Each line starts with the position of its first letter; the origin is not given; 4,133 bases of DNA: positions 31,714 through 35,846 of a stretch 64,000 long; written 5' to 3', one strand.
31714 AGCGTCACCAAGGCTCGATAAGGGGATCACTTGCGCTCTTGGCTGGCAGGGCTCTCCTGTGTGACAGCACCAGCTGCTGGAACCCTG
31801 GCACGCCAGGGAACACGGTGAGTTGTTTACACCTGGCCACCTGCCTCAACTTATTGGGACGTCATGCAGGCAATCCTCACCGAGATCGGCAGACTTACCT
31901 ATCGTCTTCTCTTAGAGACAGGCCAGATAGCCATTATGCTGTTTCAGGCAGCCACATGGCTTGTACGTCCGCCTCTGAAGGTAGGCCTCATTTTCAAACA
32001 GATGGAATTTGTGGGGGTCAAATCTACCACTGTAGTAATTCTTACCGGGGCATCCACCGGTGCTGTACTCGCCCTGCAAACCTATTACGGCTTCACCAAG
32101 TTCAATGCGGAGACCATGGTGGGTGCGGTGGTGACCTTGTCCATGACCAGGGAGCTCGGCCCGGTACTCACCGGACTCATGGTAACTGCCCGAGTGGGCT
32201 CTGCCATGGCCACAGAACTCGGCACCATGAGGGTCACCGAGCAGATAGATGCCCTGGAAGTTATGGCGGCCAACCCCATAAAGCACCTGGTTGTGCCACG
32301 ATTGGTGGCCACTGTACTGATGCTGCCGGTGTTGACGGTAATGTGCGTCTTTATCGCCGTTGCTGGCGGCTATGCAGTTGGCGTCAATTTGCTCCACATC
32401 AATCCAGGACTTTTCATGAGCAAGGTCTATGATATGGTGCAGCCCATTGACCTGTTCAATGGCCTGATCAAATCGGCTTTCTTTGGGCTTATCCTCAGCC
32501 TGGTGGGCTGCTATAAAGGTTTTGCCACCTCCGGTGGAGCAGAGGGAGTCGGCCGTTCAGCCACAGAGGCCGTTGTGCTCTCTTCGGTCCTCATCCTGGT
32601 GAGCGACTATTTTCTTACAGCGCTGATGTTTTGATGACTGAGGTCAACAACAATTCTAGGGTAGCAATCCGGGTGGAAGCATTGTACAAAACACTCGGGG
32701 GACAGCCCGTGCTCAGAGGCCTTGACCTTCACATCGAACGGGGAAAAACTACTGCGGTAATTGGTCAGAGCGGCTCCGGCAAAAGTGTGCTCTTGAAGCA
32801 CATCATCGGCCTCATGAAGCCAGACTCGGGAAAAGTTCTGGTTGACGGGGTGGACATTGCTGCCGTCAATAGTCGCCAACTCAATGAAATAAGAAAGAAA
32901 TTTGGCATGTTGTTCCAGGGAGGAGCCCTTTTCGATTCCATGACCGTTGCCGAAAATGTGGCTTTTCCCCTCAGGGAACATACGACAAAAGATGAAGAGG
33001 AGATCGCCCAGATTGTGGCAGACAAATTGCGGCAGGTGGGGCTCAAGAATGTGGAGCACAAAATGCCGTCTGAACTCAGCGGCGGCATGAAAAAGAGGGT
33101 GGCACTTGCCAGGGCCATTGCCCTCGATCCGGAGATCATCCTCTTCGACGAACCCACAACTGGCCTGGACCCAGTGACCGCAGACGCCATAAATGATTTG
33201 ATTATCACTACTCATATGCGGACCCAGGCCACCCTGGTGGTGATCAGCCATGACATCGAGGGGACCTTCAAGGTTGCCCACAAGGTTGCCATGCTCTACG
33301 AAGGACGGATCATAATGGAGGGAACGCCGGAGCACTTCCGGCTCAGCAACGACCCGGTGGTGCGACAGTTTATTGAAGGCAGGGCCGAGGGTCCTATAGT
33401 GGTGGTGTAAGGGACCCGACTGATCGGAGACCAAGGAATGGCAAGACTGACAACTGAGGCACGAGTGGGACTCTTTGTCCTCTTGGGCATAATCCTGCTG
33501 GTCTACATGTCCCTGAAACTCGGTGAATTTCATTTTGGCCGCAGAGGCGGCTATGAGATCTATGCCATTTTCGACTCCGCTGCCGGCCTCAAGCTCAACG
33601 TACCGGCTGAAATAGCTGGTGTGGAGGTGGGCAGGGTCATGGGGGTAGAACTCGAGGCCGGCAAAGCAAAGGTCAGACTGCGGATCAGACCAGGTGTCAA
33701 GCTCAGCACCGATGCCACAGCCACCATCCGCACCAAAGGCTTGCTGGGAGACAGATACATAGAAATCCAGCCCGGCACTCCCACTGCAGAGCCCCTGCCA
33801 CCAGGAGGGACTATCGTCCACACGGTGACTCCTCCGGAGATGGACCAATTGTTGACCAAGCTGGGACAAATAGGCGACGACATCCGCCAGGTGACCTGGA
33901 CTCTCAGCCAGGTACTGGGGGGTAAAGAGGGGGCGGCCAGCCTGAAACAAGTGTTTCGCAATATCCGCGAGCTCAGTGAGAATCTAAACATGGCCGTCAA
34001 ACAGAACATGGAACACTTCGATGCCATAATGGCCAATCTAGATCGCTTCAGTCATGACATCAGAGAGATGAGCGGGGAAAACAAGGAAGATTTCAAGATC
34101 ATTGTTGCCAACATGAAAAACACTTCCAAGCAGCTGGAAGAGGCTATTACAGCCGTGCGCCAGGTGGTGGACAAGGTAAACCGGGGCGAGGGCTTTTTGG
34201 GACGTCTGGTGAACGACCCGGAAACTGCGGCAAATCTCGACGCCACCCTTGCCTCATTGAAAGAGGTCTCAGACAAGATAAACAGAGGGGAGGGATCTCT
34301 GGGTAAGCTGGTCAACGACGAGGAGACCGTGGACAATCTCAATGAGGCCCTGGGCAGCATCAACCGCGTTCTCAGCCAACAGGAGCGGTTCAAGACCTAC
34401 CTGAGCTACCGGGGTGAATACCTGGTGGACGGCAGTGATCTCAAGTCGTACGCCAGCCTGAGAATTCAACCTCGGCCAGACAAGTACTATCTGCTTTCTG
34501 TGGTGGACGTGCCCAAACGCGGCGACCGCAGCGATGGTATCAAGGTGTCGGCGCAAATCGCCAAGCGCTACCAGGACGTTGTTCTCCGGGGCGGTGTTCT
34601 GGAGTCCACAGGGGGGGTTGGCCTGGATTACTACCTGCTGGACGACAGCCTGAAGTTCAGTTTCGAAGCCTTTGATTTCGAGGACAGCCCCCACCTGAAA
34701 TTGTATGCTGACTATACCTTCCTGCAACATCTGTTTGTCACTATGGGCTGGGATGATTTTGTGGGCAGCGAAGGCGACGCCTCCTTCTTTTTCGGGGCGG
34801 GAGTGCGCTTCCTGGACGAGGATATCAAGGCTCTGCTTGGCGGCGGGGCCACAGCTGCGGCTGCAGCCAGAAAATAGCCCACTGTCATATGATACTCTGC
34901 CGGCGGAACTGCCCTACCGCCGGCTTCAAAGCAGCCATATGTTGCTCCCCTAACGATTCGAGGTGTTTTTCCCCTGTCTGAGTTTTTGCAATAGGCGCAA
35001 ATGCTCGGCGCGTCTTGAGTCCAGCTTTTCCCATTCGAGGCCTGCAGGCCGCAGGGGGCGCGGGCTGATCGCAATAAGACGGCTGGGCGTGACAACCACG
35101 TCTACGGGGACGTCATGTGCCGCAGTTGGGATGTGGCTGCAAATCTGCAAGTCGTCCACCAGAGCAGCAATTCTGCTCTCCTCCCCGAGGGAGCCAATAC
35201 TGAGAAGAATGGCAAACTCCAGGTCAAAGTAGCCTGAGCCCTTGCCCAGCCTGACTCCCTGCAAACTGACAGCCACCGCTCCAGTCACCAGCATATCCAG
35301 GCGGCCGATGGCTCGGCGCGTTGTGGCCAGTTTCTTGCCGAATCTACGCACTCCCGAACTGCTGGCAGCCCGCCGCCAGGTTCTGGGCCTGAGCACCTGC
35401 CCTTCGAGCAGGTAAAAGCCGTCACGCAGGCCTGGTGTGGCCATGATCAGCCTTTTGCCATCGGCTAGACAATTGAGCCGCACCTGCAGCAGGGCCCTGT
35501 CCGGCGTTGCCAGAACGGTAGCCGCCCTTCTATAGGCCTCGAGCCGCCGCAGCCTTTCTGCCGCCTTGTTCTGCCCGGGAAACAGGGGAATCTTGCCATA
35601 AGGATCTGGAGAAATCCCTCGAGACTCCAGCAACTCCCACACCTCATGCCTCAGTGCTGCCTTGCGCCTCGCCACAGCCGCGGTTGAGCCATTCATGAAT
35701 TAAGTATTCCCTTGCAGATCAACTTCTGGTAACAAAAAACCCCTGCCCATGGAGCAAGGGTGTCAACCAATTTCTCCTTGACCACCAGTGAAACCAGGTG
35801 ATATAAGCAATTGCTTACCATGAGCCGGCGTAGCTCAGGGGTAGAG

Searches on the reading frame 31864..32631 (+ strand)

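Call 27: search_protein_families(library=pfam, proteins=[window:31864-32631:+], max_evalue=0.001)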
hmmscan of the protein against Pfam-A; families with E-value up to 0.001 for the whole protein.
window:31864-32631:+ (256 aa): 1 family
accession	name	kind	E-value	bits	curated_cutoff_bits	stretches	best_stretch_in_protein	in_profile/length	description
PF02405.21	MlaE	-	1.3e-81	273.6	22.5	1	43-254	1-212/212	Permease MlaE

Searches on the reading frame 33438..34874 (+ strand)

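Call 27: search_protein_families(library=pfam, proteins=[window:33438-34874:+], max_evalue=0.001)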
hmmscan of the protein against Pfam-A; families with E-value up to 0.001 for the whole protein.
window:33438-34874:+ (479 aa): 2 families
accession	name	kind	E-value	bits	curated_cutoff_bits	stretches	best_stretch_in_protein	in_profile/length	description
PF02470.25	MlaD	-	1.2e-17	64.4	25.1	1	38-113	2-81/81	MlaD protein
PF04108.17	ATG17_like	-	0.0006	19.8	43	1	168-320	14-265/355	Autophagy protein ATG17-like domain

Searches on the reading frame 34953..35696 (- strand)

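Call 27: search_protein_families(library=pfam, proteins=[window:34953-35696:-], max_evalue=0.001)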
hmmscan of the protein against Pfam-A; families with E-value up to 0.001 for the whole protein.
window:34953-35696:- (248 aa): 1 family
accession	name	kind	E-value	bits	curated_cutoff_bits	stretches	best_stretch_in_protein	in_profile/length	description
PF01812.26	5-FTHF_cyc-lig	-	2.1e-22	80.4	27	1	15-204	4-186/186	5-formyltetrahydrofolate cyclo-ligase family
